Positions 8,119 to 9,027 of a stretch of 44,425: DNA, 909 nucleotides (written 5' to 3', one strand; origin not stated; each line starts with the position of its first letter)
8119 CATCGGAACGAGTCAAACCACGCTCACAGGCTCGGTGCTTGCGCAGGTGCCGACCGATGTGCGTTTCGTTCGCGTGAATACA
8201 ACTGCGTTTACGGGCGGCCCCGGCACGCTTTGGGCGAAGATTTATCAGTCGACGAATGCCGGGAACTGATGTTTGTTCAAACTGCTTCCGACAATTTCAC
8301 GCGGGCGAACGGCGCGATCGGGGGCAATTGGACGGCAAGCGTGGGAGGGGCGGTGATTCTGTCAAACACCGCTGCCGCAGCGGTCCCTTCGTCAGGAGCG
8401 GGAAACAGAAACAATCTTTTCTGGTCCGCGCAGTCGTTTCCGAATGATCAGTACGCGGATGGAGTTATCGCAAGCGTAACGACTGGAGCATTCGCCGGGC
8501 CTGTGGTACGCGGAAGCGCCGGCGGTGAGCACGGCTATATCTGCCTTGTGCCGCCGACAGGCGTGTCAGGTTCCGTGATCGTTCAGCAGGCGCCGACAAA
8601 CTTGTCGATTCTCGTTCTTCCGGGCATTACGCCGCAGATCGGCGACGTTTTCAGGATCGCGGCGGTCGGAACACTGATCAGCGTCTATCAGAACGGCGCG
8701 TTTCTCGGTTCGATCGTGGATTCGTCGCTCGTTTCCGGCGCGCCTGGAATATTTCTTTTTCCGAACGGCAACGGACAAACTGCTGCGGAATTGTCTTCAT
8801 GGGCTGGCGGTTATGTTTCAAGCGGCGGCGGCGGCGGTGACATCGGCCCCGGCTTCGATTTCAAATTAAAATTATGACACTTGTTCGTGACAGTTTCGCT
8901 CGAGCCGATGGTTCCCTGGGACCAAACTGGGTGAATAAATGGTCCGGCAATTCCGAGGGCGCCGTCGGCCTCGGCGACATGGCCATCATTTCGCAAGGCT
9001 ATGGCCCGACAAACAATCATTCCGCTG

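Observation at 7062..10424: Four-gene cassette of fibre-like and lectin-like paralogs placed outside the tail module, between a homing endonuclease and the terminase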

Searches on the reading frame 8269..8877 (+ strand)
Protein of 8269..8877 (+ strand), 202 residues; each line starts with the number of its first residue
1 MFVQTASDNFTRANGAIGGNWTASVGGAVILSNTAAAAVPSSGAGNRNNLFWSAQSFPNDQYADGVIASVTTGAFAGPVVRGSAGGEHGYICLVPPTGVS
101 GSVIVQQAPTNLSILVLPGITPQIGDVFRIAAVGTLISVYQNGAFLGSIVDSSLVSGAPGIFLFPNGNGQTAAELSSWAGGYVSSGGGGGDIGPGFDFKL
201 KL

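Call 3: search_protein_families(library=pfam, proteins=[window:8269-8877:+], max_evalue=1)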
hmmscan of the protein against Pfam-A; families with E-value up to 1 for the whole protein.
window:8269-8877:+ (202 aa): 0 families

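Call 4: search_protein_families(library=phrogs, proteins=[window:8269-8877:+], max_evalue=1)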
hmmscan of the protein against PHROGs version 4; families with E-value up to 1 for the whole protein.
window:8269-8877:+ (202 aa): 1 family
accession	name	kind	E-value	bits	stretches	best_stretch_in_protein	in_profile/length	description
phrog_2804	-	head and packaging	6.4e-12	46.5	1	5-154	41-200/239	virion structural protein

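Call 7: search_solved_structures(query=window:8269-8877:+, max_evalue=10, show_alignments=2)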
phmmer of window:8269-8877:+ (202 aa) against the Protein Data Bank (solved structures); distinct sequences matched with E-value up to 10: 1.
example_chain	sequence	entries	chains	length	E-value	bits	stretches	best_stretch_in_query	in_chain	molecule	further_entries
9kha_A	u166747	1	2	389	0.14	15.1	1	44-142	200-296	Extracellular solute-binding protein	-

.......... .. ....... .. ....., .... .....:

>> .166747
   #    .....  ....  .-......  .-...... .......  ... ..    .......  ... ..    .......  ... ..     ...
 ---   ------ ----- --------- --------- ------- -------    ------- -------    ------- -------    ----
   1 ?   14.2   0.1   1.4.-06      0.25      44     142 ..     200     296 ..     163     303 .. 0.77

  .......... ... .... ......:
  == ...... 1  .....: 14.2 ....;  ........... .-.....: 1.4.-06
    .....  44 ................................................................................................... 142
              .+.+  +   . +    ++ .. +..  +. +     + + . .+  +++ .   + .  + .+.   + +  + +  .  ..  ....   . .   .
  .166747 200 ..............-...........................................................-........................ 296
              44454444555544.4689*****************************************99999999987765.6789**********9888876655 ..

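Call 15: search_dna_similar(query=window:8269-8877:+, collection=phages, mode=protein, max_evalue=0.01, max_rows=30)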
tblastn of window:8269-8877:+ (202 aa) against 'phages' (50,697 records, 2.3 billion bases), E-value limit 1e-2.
Records with a match: 9; places in all: 9; records where one place covers at least 80% of the query: 0.
Best place of each record, by identity: <60% 9.
By first word of the organism name: Gordonia 9.
By host as written in the record: Gordonia terrae 3612 5; Gordonia terrae strain CON34 2; Gordonia terrae CAG3 2.
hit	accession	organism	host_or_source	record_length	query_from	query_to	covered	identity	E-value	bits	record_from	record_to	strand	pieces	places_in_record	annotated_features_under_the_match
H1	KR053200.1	Gordonia phage GTE6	Gordonia terrae strain CON34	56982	3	152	74%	30.7%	3e-3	44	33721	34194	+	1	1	hypothetical protein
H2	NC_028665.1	Gordonia phage GTE6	Gordonia terrae strain CON34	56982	3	152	74%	30.7%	3e-3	44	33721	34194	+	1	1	virion structural protein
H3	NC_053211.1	Gordonia phage Tiamoceli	Gordonia terrae 3612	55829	3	152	74%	30.7%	6e-3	43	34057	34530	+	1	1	38: virion structural protein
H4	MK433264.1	Gordonia phage Tiamoceli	Gordonia terrae 3612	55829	3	152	74%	30.7%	6e-3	43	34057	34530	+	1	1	38: hypothetical protein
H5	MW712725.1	Gordonia phage EdmundFerry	Gordonia terrae 3612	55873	3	152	74%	30.7%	6e-3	43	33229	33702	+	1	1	36: lysin A, glycosyl hydrolase domain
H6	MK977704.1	Gordonia Terrae phage RoadKill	Gordonia terrae CAG3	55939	3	152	74%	30.7%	6e-3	43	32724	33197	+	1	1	35: hypothetical protein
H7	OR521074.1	Gordonia phage Kwekel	Gordonia terrae CAG3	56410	3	152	74%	30.7%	6e-3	43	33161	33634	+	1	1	37: hydrolase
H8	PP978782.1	Gordonia phage Chickadee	Gordonia terrae 3612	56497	3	152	74%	30.7%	6e-3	43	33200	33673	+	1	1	37: hypothetical protein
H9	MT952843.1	Gordonia phage Twonlo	Gordonia terrae 3612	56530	3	152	74%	30.7%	6e-3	43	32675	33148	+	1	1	35: hypothetical protein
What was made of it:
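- Some GTE6-group homologs are annotated as hydrolase or lysin A domain (call 15).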

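Call 18: get_annotated_region(hit=H2, flank=9000)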
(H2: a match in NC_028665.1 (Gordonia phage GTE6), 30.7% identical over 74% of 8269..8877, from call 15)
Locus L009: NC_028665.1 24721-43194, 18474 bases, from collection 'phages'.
description: Gordonia phage GTE6, complete genome.
organism: Gordonia phage GTE6 (NCBI taxid 1647474)
taxonomy: Viruses; Duplodnaviria; Heunggongvirae; Uroviricota; Caudoviricetes; Dexdertvirus; Dexdertvirus GTE6
host: Gordonia terrae strain CON34; source: wastewater; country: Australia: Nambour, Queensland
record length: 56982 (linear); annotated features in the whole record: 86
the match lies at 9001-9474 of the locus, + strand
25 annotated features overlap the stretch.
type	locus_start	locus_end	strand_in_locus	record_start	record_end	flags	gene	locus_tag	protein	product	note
CDS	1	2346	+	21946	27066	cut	-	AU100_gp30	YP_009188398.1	tail length tape measure protein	Orf30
CDS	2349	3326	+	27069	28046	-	-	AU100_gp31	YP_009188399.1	hypothetical protein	Orf31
CDS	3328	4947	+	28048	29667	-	-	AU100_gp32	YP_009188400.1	hypothetical protein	Orf32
CDS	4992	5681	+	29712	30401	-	-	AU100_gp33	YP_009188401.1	hypothetical protein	Orf33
CDS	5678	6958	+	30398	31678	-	-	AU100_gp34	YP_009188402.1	minor tail protein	Orf34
CDS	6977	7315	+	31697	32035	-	-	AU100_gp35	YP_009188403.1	hypothetical protein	Orf35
CDS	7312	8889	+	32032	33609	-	-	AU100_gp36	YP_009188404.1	minor tail protein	Orf36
CDS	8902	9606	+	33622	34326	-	-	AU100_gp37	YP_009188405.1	virion structural protein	Orf37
CDS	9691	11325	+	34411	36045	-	-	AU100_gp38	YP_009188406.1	endolysin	Orf38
CDS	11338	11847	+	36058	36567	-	-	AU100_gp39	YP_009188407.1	holin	Orf39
CDS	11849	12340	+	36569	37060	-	-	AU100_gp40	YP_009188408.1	minor tail protein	Orf40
CDS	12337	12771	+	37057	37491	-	-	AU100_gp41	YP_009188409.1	hypothetical protein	Orf41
CDS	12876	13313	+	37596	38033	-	-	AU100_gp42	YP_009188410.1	hypothetical protein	Orf42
CDS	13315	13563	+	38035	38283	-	-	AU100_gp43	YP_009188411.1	hypothetical protein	Orf43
CDS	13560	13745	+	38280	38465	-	-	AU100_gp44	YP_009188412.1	hypothetical protein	Orf44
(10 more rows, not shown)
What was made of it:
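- A sequence homolog is annotated 'virion structural protein' and is encoded at the end of the tail module of Gordonia phage GTE6 (calls 15, 18).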

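Call 19: find_homologous_proteins(query=window:8269-8877:+, max_evalue=0.001)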
Query window:8269-8877:+ (202 aa): 3 proteins with E <= 0.001 among 795 candidates.
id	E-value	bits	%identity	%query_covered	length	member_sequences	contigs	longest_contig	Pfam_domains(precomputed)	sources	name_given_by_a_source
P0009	4.6e-123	426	100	100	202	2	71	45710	-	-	-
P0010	1.4e-13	69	38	97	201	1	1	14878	-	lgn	-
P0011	1.7e-11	62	34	78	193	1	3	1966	-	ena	-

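Call 40: search_protein_representatives(alignment_id=A2)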
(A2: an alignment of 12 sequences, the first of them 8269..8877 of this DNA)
Query: 12 sequences, 186 profile positions. Proteins with E-value up to 0.001 (for the whole library): 20423; up to 1e-10: 9618; up to 1e-30: 690. The best 150 are listed.
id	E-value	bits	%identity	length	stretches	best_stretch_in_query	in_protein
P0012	1.8e-185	627.3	-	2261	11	44-182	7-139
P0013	7.2e-109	377.6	-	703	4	2-182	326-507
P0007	1.7e-108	376.4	-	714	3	5-185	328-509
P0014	2.8e-99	346.4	-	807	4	2-183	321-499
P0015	2.3e-98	343.4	-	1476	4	3-182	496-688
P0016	1.8e-91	320.9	-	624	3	6-183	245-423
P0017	4.2e-82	290.4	-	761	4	2-181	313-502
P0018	4.8e-82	290.2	-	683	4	2-180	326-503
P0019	3.1e-81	287.5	-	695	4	5-177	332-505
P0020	4.1e-81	287.1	-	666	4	3-181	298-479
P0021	5.6e-79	280.2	-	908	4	2-181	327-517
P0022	3.5e-78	277.6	-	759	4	3-182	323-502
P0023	3.4e-76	271.1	-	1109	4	4-177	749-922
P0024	2.8e-75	268.1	-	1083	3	4-179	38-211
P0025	2.5e-74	265.0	-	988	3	3-181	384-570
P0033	4.2e-68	244.7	-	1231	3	3-181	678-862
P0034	2.1e-66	239.2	-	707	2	2-182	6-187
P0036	2.6e-66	238.9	-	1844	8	6-161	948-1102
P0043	6.5e-62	224.5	-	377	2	3-182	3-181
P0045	1.6e-61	223.3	-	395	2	2-183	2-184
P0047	2.4e-61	222.7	-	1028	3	3-175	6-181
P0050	4.9e-60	218.4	-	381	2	2-180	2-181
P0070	1.8e-54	200.3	-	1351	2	2-180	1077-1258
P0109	7.2e-50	185.3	-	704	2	2-182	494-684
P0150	1.6e-45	171.1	-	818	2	2-176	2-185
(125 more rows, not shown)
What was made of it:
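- Closest known: CBM66. Different: The family has its own N-terminal signature, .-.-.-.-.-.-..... It is very large on its own: 20,423 representatives at E<=1e-3 (call 40).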

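Call 43: search_protein_families(library=pfam, proteins=[P0015, P0023, P0024, P0034, P0043, P0045, P0050, P0047, P0033, P0036], max_evalue=0.1)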
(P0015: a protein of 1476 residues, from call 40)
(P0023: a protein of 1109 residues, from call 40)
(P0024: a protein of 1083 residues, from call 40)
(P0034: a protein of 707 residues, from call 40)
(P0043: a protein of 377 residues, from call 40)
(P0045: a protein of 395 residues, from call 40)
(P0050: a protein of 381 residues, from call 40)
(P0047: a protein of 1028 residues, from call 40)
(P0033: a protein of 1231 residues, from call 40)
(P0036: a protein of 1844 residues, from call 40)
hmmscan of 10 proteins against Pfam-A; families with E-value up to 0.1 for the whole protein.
P0015 (1476 aa): 3 families
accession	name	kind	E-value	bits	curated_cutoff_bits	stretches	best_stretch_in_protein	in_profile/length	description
PF00251.26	Glyco_hydro_32N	-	0.0017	18.4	22.1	0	1153-1234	17-91/307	Glycosyl hydrolases family 32 N-terminal domain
PF13620.12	CarboxypepD_reg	-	0.006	17.3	32.3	1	690-739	9-60/82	Carboxypeptidase regulatory-like domain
PF13715.12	CarbopepD_reg_2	-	0.098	13.1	32.2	0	691-758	10-73/88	CarboxypepD_reg-like domain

P0023 (1109 aa): 6 families
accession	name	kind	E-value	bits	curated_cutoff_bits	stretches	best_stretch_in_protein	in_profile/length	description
PF18911.6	PKD_4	-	1.7e-13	50.9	27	1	654-741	1-84/85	PKD domain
PF00801.26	PKD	-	2.6e-09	37.4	23.5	1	669-739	12-78/80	PKD domain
PF00756.26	Esterase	-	1e-08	35.7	22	1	118-217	87-176/251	Putative esterase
PF22352.2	K319L-like_PKD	-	0.00089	19.7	27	1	664-742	4-84/84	K319L-like, PKD domain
PF17963.7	Big_9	-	0.011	17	23.6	1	654-740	1-88/89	Bacterial Ig domain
PF21027.3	Sde0182_C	-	0.017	16.1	27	1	673-746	1-69/83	Cellulose-binding protein Sde0182, C-terminal domain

P0024 (1083 aa): 2 families
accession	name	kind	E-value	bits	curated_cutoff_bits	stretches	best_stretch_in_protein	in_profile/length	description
PF00756.26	Esterase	-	2.2e-07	31.4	22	1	919-976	91-147/251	Putative esterase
PF20148.4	DUF6531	-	0.029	15.1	24.1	0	651-674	36-59/74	Domain of unknown function (DUF6531)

P0034 (707 aa): 2 families
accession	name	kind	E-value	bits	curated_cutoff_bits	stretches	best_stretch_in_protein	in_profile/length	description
PF00251.26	Glyco_hydro_32N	-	0.0068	16.4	22.1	0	378-426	15-65/307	Glycosyl hydrolases family 32 N-terminal domain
PF06439.18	3keto-disac_hyd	-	0.026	15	26.8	0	59-154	48-156/187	3-keto-disaccharide hydrolase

P0043 (377 aa): 1 family
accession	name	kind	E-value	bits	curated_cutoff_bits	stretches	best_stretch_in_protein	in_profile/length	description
PF06439.18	3keto-disac_hyd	-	0.0058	17.1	26.8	0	267-336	83-159/187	3-keto-disaccharide hydrolase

P0045 (395 aa): 1 family
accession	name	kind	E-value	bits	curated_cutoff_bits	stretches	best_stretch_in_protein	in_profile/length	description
PF23918.1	DUF7257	-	0.08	13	27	0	289-345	139-201/239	Domain of unknown function (DUF7257)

P0050 (381 aa): 0 families

P0047 (1028 aa): 6 families
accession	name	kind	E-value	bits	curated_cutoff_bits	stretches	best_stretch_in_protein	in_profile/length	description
PF13620.12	CarboxypepD_reg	-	1.6e-07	32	32.3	1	961-1006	12-60/82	Carboxypeptidase regulatory-like domain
PF17210.9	SdrD_B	-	1.1e-06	29.3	29.7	1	964-1008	25-73/112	SdrD B-like domain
PF13715.12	CarbopepD_reg_2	-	1.7e-05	25.2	32.2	1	964-1013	15-63/88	CarboxypepD_reg-like domain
PF17802.7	SpaA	-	0.00039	21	23.1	1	967-1021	20-81/91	Prealbumin-like fold domain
PF23044.1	SH3-C_UBE2O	-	0.0055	17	21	1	132-158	24-50/68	UBE2O, ubiquitin binding SH3-C domain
PF11858.14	DUF3378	-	0.02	15.5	27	0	127-149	29-51/76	Domain of unknown function (DUF3378)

P0033 (1231 aa): 13 families
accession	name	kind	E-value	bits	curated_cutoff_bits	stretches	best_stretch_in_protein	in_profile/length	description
PF00041.27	fn3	-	1.5e-51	172.9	25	7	953-1026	1-78/84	Fibronectin type III domain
PF18370.7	RGI_lyase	-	1.6e-16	60.9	27.8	1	499-568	10-81/86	Rhamnogalacturonan I lyases beta-sheet domain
PF25788.1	Ig_Rha78A_N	-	1.8e-11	44.6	27.4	0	353-391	63-101/105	Rha78A-like, N-terminal immunoglobulin domain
PF25814.1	fn3_SORL1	-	8.1e-09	35.8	27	0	866-896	4-33/90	SORL1-like, fn3 domain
PF25523.1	Ig_RIMBP2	-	6.1e-07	29.8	27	1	585-634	2-59/105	RIMBP2-like, immunoglobulin-like domain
PF25059.1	FN3_DSCAM-DSCAML_C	-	1.5e-06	28.9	39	0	449-487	47-82/89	DSCAM/DSCAML C-terminal Fn3-like domain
PF06486.16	DUF1093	-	4.4e-05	24.5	26.3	0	913-934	25-45/81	Protein of unknown function (DUF1093)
PF10179.15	NDNF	-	0.00012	22.6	27.3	0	996-1030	86-120/127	Neuron-derived neurotrophic factor, first Fn(III) domain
PF16656.11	Pur_ac_phosph_N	-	0.00022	22.2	30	0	1002-1023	64-86/93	Purple acid Phosphatase, N-terminal domain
PF17964.7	Big_10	-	0.0015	19.2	22.9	0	543-612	45-112/164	Bacterial Ig domain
PF17957.7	Big_7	-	0.0098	17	24.1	0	960-1002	11-53/70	Bacterial Ig domain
PF20164.4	GspA_SrpA_N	-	0.04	14.7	27.4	0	548-579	84-115/117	GspA/SrpA SigLec-like domain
PF19077.6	Big_13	-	0.086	13.8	27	0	443-482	60-100/102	Bacterial Ig-like domain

P0036 (1844 aa): 4 families
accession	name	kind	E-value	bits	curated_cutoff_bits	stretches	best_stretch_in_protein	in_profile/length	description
PF19763.6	DUF6250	-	0.00056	20.3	26.9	0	1609-1658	108-157/165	Domain of unknown function (DUF6250)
PF07472.16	PA-IIL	-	0.00095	19.9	21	0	321-378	21-78/107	Fucose-binding lectin II (PA-IIL)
PF21708.4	Glyco_hydro_59_C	-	0.058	13.8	27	0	649-765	50-171/175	Galactocerebrosidase, C-terminal lectin domain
PF07038.16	Circovir2_Orf4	-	0.084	13.6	25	0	1064-1092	15-43/59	Circovirus 2, anti-apoptotic ORF4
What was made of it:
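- On ConA-like lectin/glucanase beta-jelly roll (CBM66-like CBM): Other family members give only sub-threshold hits: PF06439 15-17 bits against 26.8, DUF7257 13 bits against 27 (call 43).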

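Call 45: find_encoding_contigs(protein=P0019, flank=10000, max_places=3)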
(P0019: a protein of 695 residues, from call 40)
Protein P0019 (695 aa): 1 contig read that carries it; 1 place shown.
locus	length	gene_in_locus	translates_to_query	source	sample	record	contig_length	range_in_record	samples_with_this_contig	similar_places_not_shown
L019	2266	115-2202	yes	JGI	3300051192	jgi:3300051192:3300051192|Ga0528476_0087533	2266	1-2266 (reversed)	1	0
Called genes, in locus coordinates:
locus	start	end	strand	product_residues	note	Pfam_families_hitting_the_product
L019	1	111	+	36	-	?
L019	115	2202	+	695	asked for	-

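Call 46: find_encoding_contigs(protein=P0034, flank=10000, max_places=2)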
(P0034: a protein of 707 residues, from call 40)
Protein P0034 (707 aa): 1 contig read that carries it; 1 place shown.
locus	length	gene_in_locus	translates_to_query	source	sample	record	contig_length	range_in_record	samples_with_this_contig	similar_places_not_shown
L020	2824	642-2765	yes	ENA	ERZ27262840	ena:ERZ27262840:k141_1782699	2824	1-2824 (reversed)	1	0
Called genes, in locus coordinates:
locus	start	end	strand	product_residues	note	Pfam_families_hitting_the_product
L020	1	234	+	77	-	?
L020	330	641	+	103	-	-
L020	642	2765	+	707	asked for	-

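Call 47: find_encoding_contigs(protein=P0150, flank=10000, max_places=2)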
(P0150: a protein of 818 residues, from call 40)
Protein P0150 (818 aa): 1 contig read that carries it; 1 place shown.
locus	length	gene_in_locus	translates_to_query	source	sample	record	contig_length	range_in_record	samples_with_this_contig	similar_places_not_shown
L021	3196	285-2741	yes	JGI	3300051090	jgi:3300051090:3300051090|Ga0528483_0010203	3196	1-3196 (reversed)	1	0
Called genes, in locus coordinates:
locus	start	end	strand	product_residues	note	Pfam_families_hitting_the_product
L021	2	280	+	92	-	?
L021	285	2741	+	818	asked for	PF13290:CHB_HEX_C_1, PF13287:Fn3_assoc (weak)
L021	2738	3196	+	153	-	?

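Call 48: find_encoding_contigs(protein=P0109, flank=10000, max_places=2)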
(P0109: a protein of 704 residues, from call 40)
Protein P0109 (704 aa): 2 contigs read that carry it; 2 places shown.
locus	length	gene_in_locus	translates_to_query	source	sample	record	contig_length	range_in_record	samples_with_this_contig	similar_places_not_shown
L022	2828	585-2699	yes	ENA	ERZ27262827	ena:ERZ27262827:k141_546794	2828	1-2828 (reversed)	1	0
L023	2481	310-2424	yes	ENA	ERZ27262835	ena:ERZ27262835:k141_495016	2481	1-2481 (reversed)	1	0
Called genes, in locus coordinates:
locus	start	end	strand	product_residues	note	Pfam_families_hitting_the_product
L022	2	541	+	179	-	?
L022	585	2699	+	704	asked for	-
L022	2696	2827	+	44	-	?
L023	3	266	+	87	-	?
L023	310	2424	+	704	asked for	-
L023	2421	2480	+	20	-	?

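Call 55: search_solved_structures(query=A3, max_evalue=10, show_alignments=2)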
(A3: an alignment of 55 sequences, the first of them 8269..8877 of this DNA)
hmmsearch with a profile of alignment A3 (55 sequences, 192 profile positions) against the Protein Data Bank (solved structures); distinct sequences matched with E-value up to 10: 6.
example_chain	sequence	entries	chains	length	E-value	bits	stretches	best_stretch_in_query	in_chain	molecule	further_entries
4b1l_A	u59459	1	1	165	1.8e-08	37.5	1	61-172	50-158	LEVANASE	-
4azz_A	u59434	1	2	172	1.9e-08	37.3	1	61-172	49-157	LEVANASE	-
4b1m_A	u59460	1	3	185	2.5e-08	37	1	61-172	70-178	LEVANASE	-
4jqt_A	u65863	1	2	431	0.098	15.5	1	114-179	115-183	putative glycosyl hydrolase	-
5dm6_1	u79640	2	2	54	0.91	12.3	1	71-111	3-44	50S ribosomal protein L33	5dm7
5gni_A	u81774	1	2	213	1.5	11.6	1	63-133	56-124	Platelet endothelial cell adhesion molecule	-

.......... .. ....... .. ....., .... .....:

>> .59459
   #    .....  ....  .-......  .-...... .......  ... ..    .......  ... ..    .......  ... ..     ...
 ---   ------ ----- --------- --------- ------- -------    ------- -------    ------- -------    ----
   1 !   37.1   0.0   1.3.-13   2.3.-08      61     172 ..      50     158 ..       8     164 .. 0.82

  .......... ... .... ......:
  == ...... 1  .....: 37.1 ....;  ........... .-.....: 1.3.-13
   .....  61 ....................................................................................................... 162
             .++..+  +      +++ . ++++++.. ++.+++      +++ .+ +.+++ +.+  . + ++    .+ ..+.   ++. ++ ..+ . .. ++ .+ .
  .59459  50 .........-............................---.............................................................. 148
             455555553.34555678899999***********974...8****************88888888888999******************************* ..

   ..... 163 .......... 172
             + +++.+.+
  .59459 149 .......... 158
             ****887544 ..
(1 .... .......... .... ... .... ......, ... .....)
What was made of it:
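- On ConA-like lectin/glucanase beta-jelly roll (CBM66-like CBM): The profile of 55 modules against PDB sequences hits CBM66 chains 4b1l, 4azz and 4b1m at E 1.8e-8 to 2.5e-8 (call 55).
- Closest known: CBM66. Same: It is the only solved structure found by sequence profile (E 1.8e-8 over ~110 residues; call 55).
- A profile of 55 modules hits B. subtilis CBM66 at E 1.8e-8 (call 55).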

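Call 65: predict_structure(alignment_id=A3)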
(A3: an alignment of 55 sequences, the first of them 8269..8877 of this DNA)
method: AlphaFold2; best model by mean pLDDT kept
length: 202 residues; sequences in the alignment: 55
mean_pLDDT: 86.6   pTM: 0.84
mean pLDDT of the five models: 86.6, 86.5, 86.4, 86.1, 85.0
residues with pLDDT >= 90: 133; 70-90: 39; 50-70: 22; < 50: 8
segments of 3 or more residues with pLDDT < 50: 199-202
pLDDT, mean of each block of 10 residues (from residue 1): 97 96 90 89 74 97 97 94 88 91 68 78 96 94 93 94 84 94 74 50 45
secondary structure, 60 per line:
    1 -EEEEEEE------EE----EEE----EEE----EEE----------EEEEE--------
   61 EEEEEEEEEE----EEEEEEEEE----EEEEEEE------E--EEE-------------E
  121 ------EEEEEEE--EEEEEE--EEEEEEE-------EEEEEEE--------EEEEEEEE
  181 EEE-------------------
elements in order: E2-8 E21-23 E28-30 E35-37 E48-52 E61-70 E75-83 E88-94 E104-106 E127-133 E136-141 E144-150 E158-164 E173-183
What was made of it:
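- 8269..8823 (+): gp3 lectin-like module (ConA-like beta-jelly roll, CBM66 / Douge BppU-CBM-like). AF2 pLDDT 86.6, pTM 0.84 (call 65).
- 8824..8877 (+): gp3 Gly-rich linker plus C-terminal tail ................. (with stop codon). Unstructured in the AF2 model: the block means for residues 181-190, 191-200 and 201-202 are 74, 50 and 45, and the only segment below 50 is 199-202 (call 65).
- On ConA-like lectin/glucanase beta-jelly roll (CBM66-like CBM): The AF2 model of gp3 has pLDDT 86.6 and ~14 strands (call 65).
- The AF2 model has pLDDT 86.6 (call 65). It is unstructured, and sits behind a Gly linker, in the model (call 65). The small heads, such as the 202-aa gp3, have no other segment that could serve as an anchor (call 65).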
